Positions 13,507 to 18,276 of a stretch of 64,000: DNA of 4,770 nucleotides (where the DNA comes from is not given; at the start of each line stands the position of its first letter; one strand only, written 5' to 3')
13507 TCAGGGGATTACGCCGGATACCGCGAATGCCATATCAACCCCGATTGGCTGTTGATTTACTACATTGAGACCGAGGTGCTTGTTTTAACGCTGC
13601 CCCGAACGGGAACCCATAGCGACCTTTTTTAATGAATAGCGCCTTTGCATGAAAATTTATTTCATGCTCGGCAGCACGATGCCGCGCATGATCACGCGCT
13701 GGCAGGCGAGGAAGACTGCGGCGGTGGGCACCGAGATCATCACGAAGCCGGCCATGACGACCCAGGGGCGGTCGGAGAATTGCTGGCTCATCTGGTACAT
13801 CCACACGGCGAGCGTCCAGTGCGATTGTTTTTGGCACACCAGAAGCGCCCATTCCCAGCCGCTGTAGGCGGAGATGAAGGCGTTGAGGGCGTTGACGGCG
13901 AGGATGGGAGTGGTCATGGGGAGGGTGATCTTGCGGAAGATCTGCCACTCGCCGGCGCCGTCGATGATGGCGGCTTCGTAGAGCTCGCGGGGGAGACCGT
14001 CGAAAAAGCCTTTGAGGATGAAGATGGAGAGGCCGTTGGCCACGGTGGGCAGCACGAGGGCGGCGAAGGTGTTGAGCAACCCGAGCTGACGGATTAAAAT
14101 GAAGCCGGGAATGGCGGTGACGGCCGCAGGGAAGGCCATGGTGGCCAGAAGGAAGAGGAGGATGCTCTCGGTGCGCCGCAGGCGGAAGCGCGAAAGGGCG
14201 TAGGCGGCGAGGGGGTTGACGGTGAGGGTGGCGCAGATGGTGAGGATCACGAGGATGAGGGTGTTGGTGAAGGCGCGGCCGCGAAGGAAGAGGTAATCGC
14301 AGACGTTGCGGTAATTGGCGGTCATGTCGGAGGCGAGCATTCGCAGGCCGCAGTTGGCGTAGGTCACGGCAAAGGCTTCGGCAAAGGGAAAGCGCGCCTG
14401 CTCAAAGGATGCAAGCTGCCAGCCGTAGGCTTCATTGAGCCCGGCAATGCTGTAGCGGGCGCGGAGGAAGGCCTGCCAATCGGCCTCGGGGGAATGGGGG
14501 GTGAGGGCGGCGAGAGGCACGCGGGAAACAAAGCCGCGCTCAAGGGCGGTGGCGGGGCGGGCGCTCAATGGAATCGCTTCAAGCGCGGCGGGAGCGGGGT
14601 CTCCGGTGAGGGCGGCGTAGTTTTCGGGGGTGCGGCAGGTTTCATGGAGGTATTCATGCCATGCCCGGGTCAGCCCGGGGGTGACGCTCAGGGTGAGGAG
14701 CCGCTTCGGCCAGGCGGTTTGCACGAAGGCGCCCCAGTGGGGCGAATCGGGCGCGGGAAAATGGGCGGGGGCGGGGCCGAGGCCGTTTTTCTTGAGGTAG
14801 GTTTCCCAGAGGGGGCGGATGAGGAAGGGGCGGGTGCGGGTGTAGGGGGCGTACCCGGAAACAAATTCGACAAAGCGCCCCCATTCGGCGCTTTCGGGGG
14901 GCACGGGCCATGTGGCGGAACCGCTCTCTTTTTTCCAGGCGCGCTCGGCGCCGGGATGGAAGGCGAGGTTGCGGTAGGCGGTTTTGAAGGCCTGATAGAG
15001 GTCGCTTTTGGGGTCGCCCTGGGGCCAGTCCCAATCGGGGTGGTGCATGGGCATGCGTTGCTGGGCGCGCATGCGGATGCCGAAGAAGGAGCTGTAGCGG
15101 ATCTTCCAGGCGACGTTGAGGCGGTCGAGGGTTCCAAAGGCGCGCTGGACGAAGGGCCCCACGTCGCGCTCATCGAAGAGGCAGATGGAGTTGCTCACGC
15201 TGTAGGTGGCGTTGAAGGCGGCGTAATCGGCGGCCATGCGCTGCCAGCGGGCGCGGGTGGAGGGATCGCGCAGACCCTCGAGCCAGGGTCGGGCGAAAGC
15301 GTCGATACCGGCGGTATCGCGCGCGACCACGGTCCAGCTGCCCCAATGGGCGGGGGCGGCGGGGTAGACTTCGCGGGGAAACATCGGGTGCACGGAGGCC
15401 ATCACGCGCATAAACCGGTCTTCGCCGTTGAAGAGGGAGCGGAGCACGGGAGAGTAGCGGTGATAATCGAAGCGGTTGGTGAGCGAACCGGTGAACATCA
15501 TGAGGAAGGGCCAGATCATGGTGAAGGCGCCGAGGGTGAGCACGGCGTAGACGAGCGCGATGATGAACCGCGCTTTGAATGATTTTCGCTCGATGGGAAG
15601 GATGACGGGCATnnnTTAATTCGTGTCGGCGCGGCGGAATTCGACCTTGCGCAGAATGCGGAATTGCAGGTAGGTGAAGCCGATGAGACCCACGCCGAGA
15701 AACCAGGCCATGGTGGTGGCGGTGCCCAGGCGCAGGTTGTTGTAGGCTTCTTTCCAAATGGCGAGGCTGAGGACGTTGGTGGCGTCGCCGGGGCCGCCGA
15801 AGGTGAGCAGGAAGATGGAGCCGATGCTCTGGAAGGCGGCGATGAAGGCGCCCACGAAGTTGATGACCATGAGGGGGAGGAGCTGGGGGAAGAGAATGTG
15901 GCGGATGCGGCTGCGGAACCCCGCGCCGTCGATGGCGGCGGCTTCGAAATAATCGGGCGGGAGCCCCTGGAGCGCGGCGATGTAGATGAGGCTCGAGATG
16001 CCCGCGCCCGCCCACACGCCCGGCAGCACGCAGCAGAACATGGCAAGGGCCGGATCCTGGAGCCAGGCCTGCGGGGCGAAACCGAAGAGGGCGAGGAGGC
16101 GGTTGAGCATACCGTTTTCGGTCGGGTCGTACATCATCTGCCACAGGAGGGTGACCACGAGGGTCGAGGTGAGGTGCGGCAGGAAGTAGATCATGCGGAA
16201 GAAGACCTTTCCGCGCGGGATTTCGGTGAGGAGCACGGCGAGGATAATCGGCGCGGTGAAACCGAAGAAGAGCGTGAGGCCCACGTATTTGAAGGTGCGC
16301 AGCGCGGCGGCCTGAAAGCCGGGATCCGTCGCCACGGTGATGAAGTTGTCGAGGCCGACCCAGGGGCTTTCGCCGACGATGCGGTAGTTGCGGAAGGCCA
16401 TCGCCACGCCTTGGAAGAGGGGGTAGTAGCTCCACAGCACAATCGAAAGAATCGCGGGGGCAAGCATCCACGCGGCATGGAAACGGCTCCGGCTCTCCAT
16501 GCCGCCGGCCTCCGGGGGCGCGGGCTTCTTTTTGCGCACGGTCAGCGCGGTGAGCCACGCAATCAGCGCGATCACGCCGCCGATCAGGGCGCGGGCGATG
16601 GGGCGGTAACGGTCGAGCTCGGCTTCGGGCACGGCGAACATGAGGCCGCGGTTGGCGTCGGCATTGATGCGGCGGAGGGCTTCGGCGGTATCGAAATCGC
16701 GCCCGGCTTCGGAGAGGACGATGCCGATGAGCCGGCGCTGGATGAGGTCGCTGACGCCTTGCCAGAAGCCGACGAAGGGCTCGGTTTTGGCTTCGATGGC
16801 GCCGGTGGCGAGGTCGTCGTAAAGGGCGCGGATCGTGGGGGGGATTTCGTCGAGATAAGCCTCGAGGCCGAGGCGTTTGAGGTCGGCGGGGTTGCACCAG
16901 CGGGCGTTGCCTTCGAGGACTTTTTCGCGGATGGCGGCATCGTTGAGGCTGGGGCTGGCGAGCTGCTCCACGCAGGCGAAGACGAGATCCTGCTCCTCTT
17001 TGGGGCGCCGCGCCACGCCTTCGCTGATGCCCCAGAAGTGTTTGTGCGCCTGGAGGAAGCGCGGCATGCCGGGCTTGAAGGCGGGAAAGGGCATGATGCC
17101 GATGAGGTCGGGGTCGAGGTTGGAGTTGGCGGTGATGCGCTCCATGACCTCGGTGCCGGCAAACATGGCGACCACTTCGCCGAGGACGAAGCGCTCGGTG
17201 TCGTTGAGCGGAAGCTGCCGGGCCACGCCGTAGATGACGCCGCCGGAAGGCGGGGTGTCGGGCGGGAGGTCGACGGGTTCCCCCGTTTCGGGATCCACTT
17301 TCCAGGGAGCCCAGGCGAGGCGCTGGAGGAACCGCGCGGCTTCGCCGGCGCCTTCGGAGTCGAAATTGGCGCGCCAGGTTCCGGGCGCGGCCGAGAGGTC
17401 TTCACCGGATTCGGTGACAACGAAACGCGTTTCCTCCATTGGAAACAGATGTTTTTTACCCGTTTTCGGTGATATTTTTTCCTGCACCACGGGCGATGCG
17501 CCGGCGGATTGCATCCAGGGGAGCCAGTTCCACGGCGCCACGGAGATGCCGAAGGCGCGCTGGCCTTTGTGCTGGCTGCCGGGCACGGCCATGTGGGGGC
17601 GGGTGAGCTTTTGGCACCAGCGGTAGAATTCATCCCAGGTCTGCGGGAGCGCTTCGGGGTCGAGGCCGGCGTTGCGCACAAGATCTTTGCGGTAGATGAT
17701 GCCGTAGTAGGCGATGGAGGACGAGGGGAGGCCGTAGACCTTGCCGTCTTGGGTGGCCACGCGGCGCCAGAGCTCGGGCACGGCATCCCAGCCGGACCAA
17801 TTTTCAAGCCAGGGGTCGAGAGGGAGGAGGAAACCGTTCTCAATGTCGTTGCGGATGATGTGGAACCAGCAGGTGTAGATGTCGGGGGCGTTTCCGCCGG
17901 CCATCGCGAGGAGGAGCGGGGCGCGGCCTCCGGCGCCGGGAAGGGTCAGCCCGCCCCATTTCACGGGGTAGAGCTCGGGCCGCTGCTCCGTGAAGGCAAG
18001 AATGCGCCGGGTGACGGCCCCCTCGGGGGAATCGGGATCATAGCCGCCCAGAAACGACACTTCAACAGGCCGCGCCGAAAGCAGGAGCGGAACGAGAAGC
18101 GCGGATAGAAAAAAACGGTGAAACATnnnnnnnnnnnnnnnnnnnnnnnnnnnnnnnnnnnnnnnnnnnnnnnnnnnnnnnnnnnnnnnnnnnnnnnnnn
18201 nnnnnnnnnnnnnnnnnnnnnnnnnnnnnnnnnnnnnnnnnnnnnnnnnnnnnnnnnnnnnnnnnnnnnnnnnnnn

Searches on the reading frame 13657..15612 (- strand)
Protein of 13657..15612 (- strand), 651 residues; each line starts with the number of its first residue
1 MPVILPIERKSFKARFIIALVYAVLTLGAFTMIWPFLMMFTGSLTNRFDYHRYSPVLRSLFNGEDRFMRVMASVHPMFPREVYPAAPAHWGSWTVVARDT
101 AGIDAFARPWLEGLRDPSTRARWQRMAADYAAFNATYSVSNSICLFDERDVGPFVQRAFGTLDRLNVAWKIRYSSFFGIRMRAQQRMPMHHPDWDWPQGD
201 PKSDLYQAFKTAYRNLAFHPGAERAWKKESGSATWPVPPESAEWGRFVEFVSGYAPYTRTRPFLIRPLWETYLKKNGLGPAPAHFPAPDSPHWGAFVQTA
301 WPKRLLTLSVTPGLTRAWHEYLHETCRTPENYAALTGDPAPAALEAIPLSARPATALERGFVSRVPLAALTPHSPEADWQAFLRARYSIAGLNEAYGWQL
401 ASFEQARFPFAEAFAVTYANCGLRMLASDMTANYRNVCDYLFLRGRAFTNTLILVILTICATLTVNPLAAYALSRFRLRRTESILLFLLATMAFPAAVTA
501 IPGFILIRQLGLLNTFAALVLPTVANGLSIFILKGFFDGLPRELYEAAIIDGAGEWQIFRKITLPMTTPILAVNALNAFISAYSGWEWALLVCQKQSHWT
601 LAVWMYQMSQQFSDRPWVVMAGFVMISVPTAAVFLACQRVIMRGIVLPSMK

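Call 12: search_protein_families(library=pfam, proteins=[window:13657-15612:-], max_evalue=0.001)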
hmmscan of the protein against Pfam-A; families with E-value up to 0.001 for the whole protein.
window:13657-15612:- (651 aa): 1 family
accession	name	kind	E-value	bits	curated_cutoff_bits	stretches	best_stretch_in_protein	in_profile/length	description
PF00528.27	BPD_transp_1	-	9.8e-15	55.2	26.4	1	470-640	6-177/184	Binding-protein-dependent transport system inner membrane component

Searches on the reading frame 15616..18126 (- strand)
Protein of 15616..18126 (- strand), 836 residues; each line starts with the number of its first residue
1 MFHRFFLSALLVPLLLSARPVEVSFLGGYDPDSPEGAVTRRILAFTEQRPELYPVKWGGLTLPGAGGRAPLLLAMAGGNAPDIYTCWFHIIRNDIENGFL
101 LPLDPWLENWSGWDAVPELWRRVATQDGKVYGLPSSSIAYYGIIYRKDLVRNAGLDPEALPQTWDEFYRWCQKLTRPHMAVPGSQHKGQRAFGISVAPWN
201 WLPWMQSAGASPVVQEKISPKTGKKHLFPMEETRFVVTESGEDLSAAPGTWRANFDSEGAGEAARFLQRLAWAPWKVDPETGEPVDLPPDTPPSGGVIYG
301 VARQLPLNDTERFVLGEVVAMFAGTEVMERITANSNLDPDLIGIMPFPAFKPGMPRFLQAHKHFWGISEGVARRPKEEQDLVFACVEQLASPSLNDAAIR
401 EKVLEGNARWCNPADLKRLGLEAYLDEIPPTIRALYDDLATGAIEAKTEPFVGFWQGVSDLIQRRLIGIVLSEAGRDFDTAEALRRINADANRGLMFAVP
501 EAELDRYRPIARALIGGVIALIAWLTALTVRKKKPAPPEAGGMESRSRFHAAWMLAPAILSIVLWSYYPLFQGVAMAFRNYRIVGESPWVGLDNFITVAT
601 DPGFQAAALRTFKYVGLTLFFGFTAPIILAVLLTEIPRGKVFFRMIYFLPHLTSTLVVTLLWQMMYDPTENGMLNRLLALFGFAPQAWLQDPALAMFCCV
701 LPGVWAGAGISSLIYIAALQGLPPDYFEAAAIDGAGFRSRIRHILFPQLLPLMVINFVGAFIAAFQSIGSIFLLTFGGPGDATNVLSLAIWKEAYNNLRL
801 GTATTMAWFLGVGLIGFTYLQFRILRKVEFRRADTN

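Call 12: search_protein_families(library=pfam, proteins=[window:15616-18126:-], max_evalue=0.001)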
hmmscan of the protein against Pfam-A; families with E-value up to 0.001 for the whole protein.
window:15616-18126:- (836 aa): 3 families
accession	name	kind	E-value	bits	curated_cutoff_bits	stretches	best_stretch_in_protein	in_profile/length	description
PF01547.30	SBP_bac_1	-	6.3e-18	66.2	26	1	63-212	32-173/307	Bacterial extracellular solute-binding protein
PF00528.27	BPD_transp_1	-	4.1e-12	46.6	26.4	1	637-826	14-176/184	Binding-protein-dependent transport system inner membrane component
PF13416.11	SBP_bac_8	-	9.3e-12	45.7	27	1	71-240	28-143/279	Bacterial extracellular solute-binding protein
